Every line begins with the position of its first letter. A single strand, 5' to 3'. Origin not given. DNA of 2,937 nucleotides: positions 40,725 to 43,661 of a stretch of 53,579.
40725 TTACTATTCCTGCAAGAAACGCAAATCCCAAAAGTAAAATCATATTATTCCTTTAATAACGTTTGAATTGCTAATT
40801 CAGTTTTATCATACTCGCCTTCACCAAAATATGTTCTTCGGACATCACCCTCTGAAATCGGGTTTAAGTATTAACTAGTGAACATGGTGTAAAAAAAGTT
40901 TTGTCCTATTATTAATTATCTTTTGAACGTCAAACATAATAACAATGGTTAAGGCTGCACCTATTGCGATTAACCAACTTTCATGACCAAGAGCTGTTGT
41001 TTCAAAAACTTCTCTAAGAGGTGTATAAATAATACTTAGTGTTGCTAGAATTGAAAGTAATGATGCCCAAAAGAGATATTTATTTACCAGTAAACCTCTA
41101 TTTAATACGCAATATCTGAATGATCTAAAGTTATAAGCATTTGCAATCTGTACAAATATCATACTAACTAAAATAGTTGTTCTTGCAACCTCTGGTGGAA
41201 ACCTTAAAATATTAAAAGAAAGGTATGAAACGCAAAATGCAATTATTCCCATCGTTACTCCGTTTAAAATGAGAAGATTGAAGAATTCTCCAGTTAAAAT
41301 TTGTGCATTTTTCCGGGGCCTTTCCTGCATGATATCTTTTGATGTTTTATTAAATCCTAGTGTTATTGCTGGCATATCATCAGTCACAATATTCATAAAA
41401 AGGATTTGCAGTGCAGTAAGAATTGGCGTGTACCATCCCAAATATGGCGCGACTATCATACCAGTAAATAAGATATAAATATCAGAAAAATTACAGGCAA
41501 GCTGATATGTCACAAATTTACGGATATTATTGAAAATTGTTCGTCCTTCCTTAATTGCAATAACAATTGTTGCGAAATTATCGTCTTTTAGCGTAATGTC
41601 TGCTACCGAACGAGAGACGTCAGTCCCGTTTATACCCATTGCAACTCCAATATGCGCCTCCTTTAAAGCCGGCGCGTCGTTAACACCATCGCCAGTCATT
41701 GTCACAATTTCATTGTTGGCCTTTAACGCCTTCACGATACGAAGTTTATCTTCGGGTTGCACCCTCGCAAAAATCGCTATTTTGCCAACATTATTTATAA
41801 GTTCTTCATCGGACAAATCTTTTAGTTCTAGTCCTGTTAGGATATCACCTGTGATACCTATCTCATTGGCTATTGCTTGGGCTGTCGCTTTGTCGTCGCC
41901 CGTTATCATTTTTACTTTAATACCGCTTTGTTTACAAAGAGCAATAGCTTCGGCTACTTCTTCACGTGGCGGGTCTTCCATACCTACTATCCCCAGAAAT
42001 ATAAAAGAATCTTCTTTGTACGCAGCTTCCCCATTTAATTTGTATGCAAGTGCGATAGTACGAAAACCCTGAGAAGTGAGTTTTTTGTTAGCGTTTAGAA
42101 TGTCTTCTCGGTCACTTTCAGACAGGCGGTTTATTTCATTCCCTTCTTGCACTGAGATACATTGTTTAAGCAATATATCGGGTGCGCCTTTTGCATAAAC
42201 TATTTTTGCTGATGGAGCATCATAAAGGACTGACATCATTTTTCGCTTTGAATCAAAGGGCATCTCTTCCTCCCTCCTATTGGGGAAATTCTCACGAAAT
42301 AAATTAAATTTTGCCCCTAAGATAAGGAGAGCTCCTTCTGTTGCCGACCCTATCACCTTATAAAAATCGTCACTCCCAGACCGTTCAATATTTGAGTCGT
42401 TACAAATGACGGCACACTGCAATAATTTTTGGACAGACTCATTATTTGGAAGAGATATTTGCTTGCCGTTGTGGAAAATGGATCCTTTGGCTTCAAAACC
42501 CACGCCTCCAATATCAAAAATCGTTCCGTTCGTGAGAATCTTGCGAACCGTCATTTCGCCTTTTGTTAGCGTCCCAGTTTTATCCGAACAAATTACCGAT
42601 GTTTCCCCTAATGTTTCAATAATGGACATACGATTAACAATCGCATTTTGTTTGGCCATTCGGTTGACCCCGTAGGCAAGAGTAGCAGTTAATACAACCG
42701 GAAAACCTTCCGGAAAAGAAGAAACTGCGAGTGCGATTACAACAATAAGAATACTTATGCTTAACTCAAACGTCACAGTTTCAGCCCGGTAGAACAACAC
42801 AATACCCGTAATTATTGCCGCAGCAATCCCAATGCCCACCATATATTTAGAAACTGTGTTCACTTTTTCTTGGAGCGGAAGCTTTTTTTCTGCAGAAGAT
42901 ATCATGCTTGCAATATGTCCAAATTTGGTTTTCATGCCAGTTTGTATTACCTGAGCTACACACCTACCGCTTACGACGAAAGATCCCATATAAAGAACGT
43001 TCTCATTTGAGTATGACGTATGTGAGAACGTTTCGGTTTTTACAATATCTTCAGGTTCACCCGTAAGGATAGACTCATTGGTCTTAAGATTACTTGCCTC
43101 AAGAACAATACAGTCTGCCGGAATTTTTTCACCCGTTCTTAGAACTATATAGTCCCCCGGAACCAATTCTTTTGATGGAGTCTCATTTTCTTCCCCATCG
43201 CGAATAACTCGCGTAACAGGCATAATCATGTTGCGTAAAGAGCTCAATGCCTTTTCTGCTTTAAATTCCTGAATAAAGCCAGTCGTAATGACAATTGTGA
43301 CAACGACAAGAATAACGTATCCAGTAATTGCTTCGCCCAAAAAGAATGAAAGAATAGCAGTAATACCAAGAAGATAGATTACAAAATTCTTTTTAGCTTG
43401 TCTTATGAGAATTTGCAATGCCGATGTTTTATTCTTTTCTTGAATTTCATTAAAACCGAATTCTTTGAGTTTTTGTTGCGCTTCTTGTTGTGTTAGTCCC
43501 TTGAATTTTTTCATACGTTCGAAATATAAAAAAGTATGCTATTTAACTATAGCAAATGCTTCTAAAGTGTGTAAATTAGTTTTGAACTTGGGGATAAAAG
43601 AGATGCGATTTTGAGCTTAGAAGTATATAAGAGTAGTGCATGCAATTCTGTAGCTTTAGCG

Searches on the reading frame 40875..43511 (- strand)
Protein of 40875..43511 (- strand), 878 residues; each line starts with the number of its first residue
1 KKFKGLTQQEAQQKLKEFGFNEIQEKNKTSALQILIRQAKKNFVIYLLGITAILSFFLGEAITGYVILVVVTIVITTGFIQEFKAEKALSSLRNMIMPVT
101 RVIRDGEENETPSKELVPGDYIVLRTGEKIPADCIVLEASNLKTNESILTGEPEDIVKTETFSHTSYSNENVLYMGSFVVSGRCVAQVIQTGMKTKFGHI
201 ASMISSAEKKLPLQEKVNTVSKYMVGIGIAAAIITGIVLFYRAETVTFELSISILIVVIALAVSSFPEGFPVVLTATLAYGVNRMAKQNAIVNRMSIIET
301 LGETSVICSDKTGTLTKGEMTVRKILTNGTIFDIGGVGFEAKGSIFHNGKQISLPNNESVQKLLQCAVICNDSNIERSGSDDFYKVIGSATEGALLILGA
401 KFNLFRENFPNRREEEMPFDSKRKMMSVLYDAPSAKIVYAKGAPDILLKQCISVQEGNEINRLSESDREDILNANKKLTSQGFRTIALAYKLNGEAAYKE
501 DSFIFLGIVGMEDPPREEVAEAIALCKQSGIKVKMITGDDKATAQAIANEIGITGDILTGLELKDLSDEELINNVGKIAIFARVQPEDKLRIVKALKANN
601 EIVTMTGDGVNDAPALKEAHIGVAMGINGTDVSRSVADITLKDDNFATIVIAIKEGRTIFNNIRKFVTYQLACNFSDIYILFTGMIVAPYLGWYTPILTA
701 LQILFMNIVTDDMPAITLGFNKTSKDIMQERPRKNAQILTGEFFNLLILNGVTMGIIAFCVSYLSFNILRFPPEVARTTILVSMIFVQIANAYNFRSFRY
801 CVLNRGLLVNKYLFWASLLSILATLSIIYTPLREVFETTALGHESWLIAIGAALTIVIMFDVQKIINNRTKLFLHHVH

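Call 17: search_protein_families(library=pfam, proteins=[window:40875-43511:-], max_evalue=0.0001)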
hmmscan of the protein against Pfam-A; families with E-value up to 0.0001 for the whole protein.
window:40875-43511:- (878 aa): 6 families
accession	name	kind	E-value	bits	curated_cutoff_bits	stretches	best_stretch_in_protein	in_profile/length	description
PF00122.25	E1-E2_ATPase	-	1.6e-47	161.8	28.1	1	95-288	2-181/181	E1-E2 ATPase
PF00689.26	Cation_ATPase_C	-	1.2e-38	133.1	27.3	1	697-866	3-175/175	Cation transporting ATPase, C-terminus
PF00702.32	Hydrolase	-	9.3e-22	78.8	26.4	1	306-620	3-191/191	haloacid dehalogenase-like hydrolase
PF13246.12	Cation_ATPase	-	3.3e-17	62.7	21.7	1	369-453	2-90/91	Cation transport ATPase (P-type)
PF00690.31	Cation_ATPase_N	-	4.4e-12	45.9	20.4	1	4-55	19-69/69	Cation transporter/ATPase, N-terminus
PF08282.18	Hydrolase_3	-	6.8e-05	23.1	20.9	0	592-649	195-251/255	haloacid dehalogenase-like hydrolase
